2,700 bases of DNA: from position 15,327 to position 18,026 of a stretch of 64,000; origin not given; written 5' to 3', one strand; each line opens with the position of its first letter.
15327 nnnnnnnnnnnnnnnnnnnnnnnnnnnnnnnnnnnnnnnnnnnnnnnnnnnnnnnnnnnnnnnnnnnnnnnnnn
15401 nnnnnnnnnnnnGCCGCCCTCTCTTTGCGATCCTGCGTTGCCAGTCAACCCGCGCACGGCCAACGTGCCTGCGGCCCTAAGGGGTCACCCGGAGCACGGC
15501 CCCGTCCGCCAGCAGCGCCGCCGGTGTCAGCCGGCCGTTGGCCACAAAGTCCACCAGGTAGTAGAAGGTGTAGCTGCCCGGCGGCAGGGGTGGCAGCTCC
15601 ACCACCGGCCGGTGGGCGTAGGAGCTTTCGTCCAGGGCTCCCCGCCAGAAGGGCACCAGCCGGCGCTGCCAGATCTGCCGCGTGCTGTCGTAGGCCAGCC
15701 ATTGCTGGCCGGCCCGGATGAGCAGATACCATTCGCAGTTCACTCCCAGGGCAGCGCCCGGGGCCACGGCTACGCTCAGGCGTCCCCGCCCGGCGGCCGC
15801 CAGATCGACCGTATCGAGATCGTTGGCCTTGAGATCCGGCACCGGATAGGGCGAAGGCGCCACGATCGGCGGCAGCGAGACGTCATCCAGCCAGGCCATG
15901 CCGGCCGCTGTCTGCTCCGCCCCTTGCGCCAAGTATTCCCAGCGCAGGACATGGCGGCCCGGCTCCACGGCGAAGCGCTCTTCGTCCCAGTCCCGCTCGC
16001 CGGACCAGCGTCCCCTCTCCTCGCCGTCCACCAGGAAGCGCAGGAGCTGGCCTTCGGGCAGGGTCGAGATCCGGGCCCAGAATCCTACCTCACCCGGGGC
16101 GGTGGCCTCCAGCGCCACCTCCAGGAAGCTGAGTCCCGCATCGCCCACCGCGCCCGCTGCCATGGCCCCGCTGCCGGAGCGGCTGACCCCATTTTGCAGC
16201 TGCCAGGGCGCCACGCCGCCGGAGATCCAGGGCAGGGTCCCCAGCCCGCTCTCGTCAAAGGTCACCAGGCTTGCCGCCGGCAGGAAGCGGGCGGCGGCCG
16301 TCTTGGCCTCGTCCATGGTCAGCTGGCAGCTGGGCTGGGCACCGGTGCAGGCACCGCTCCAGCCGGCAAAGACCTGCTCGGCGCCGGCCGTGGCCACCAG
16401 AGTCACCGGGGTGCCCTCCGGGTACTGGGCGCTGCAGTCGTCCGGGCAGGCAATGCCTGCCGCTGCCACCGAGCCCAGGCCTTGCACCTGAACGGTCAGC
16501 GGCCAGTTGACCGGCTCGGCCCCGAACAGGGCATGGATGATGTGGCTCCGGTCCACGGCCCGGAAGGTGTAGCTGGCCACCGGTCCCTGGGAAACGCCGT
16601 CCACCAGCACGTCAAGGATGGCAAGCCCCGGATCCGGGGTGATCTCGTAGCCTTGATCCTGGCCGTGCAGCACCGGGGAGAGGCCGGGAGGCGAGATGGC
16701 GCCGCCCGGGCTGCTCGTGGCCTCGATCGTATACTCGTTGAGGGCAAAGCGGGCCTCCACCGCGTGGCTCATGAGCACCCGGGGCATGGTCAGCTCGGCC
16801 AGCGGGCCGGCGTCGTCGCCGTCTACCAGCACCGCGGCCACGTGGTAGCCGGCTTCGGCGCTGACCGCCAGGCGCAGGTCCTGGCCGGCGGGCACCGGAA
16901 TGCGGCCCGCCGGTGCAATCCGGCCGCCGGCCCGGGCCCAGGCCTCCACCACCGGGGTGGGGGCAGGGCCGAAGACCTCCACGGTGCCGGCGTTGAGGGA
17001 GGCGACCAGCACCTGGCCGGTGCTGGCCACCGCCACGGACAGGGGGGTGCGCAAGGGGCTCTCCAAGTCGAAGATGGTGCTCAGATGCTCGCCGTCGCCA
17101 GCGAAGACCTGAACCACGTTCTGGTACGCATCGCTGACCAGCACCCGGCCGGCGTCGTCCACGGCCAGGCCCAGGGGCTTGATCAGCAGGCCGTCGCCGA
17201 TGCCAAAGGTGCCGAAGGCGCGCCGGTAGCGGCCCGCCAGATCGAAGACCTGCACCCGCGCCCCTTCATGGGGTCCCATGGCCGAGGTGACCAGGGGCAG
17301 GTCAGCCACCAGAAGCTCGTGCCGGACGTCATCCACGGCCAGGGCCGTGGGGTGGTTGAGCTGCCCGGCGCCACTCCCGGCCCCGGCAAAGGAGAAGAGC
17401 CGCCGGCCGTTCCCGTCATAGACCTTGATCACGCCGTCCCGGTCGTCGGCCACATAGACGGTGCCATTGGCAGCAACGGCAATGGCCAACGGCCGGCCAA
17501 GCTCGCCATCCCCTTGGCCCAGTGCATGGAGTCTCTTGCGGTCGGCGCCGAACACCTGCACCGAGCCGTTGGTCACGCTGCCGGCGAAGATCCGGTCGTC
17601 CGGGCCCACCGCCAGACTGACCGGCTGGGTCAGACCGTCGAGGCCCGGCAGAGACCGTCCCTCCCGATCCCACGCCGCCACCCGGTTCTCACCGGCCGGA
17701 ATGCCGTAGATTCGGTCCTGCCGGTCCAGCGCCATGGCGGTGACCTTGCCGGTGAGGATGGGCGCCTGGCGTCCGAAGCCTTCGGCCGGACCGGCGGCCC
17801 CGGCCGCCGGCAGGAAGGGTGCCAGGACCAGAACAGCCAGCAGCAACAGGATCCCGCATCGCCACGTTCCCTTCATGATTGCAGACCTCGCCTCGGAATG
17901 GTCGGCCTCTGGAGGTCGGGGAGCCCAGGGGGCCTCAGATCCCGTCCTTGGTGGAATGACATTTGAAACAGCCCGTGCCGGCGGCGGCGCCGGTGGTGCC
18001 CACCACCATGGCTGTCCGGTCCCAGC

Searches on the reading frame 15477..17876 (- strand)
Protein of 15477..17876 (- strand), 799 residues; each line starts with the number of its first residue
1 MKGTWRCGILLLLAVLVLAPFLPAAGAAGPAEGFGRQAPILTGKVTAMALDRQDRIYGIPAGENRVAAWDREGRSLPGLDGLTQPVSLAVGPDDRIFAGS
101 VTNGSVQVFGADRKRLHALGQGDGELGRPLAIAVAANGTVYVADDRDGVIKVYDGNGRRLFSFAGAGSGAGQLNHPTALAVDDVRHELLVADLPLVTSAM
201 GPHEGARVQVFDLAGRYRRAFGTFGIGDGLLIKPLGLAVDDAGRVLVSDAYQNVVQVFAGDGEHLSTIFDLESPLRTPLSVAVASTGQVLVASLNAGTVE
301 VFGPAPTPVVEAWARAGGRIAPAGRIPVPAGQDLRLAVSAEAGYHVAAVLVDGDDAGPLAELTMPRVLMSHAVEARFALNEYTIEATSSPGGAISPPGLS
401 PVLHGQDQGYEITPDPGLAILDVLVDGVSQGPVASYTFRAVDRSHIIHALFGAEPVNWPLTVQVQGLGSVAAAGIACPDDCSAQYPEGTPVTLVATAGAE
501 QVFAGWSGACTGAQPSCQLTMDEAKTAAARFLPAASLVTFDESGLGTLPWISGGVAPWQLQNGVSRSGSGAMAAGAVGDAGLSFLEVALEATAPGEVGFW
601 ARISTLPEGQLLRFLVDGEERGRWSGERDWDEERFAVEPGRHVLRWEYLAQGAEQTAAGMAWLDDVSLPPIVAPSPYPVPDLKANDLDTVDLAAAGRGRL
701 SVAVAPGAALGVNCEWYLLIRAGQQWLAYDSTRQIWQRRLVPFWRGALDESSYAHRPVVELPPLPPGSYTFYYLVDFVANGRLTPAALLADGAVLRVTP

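Call 5: search_protein_families(library=pfam, proteins=[window:15477-17876:-], max_evalue=0.01)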
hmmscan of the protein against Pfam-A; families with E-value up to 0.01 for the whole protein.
window:15477-17876:- (799 aa): 4 families
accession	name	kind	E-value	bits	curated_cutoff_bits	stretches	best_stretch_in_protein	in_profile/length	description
PF01436.27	NHL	-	8.9e-12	44.9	20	0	234-258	4-28/28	NHL repeat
PF18998.6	Flg_new_2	-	1.1e-10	41.7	23.6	1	471-532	14-70/73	Divergent InlB B-repeat domain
PF23393.2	Beta-prop_WDR90_POC16_2nd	-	0.0033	17.1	60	0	245-319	8-80/291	WDR90/POC16, second beta-propeller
PF23926.2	LtfC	-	0.0067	17.4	27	0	484-555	27-97/100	LtfC-like, beta-sandwich domain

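Call 6: search_protein_families(library=ncbifam, proteins=[window:15477-17876:-], max_evalue=0.01)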
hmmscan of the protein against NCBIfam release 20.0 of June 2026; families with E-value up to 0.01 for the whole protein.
window:15477-17876:- (799 aa): 2 families
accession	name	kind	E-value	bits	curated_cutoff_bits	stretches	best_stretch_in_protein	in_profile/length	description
NF035926.1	scyF_NHL_VPEP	equivalog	1.3e-20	73.9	350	1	97-267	117-282/376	scytonemin biosynthesis PEP-CTERM protein ScyF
NF033206.1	ScyE_fam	subfamily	2.8e-07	30.4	80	1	60-146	230-321/333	ScyD/ScyE family protein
